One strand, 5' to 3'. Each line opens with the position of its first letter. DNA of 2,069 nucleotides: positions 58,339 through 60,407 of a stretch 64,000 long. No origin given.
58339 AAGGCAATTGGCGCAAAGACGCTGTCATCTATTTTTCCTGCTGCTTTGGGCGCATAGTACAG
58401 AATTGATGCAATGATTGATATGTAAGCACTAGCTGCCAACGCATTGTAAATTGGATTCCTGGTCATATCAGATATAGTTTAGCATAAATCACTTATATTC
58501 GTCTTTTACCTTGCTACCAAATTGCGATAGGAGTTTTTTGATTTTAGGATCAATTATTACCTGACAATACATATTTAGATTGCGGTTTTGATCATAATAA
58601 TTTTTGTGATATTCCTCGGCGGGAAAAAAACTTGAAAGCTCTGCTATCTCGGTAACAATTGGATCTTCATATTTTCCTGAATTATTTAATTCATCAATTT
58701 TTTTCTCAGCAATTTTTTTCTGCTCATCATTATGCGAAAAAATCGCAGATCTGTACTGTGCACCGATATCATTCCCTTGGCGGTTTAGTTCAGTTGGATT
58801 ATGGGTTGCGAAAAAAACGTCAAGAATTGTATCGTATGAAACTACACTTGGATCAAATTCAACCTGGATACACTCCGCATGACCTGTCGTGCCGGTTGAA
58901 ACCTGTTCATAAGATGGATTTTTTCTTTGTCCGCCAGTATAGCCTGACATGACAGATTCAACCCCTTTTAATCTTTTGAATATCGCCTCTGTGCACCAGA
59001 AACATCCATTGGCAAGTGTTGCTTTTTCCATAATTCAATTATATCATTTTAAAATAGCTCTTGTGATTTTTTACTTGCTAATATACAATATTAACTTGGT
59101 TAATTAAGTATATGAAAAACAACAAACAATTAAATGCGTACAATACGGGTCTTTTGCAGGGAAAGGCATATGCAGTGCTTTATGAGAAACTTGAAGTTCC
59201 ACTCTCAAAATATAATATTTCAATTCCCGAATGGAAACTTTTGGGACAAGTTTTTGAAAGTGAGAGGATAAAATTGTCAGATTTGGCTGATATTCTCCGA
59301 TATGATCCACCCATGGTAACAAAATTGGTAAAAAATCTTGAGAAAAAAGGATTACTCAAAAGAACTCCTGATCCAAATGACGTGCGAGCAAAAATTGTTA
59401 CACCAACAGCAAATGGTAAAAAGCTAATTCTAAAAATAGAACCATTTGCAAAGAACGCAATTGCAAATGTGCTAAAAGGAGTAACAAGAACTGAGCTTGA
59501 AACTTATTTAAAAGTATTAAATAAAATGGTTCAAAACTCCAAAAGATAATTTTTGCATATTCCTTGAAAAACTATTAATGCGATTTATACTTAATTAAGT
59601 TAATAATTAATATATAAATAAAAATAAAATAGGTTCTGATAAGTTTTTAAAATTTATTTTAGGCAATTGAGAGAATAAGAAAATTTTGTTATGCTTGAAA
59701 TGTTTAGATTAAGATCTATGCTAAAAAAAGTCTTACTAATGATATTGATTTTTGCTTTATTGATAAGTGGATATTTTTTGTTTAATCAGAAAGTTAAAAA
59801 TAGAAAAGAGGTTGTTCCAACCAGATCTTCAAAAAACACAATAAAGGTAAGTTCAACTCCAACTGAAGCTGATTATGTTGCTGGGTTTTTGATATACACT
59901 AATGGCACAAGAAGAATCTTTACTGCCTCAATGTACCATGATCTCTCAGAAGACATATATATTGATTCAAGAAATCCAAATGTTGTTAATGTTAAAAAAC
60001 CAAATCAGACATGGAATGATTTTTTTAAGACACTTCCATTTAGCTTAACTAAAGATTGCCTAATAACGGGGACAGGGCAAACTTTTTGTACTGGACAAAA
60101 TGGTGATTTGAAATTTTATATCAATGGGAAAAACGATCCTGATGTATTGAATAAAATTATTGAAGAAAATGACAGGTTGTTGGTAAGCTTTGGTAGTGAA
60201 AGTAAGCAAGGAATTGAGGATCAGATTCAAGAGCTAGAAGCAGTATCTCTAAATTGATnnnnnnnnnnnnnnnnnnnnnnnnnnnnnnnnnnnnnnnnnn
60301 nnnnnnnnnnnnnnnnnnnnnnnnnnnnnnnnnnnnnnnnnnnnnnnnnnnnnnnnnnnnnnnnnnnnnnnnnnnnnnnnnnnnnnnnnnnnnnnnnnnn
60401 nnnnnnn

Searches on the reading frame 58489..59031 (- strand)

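Call 3: search_protein_families(library=pfam, proteins=[window:58489-59031:-], max_evalue=0.1)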
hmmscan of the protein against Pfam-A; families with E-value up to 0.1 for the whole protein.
window:58489-59031:- (180 aa): 1 family
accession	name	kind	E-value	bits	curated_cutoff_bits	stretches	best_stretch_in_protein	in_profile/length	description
PF01625.27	PMSR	-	4e-66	222.4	23.7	1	3-156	1-152/153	Peptide methionine sulfoxide reductase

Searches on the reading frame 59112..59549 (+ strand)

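Call 3: search_protein_families(library=pfam, proteins=[window:59112-59549:+], max_evalue=0.1)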
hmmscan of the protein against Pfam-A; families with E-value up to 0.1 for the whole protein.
window:59112-59549:+ (145 aa): 13 families
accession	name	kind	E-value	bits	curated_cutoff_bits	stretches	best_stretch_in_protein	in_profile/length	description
PF01047.28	MarR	-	1.6e-14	53.9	24.6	1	36-93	1-58/59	MarR family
PF12802.13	MarR_2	-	1.2e-08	35.5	27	1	35-92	2-60/61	MarR family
PF22381.2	Staph_reg_Sar_Rot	-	5e-08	33.4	27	1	31-108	7-84/85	Transcriptional regulator SarA/Rot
PF13463.12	HTH_27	-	5.4e-08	33.4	22.2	1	39-102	4-68/68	Winged helix DNA-binding domain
PF13412.12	HTH_24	-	0.00026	21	21.9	1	41-83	6-48/48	Winged helix-turn-helix DNA-binding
PF01325.25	Fe_dep_repress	-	0.00049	20.7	26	1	51-86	21-56/60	Iron dependent repressor, N-terminal DNA binding domain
PF01978.25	TrmB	-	0.0011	19.2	25.6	1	31-87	1-57/68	Sugar-specific transcriptional regulator TrmB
PF25212.1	HVO_A0114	-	0.0035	17.5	27.6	1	40-89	24-73/84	HVO_A0114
PF22979.2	HTH_69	-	0.009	16.3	27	0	53-87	27-61/69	Winged helix-turn-helix domain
PF04182.18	B-block_TFIIIC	-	0.016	15.7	22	1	56-85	22-51/73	B-block binding subunit of TFIIIC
PF09012.17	FeoC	-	0.018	15.6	21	1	49-89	11-51/69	FeoC like transcriptional regulator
PF13545.12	HTH_Crp_2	-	0.02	15.3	27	1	55-84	25-55/70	Crp-like helix-turn-helix domain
PF02082.26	Rrf2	-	0.091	13.4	30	0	49-83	20-54/132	Iron-dependent Transcriptional regulator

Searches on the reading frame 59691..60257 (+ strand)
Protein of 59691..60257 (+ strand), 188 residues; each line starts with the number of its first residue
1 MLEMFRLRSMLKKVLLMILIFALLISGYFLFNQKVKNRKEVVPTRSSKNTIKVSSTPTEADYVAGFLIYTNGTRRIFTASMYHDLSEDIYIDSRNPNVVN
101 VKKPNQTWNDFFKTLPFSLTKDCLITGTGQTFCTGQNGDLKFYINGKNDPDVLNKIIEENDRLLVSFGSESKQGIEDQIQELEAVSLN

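Call 3: search_protein_families(library=pfam, proteins=[window:59691-60257:+], max_evalue=0.1)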
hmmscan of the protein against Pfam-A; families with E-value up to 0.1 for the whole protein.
window:59691-60257:+ (188 aa): 1 family
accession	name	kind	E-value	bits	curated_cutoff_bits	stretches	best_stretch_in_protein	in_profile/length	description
PF05309.16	TraE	-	0.0035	17.2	24.8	1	6-66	15-73/182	TraE protein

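Call 4: search_protein_families(library=ncbifam, proteins=[window:59691-60257:+], max_evalue=0.1)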
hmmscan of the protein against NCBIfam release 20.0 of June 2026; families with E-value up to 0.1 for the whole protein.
window:59691-60257:+ (188 aa): 1 family
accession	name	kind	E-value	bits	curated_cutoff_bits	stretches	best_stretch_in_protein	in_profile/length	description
NF045999.1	MAG1140_fam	equivalog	0.03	14.5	35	0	15-51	12-48/126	MAG1140 family protein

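Call 65: search_protein_families(library=padloc, proteins=[window:59691-60257:+], max_evalue=0.01)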
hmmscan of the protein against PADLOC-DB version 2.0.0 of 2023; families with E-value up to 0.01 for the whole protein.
window:59691-60257:+ (188 aa): 0 families
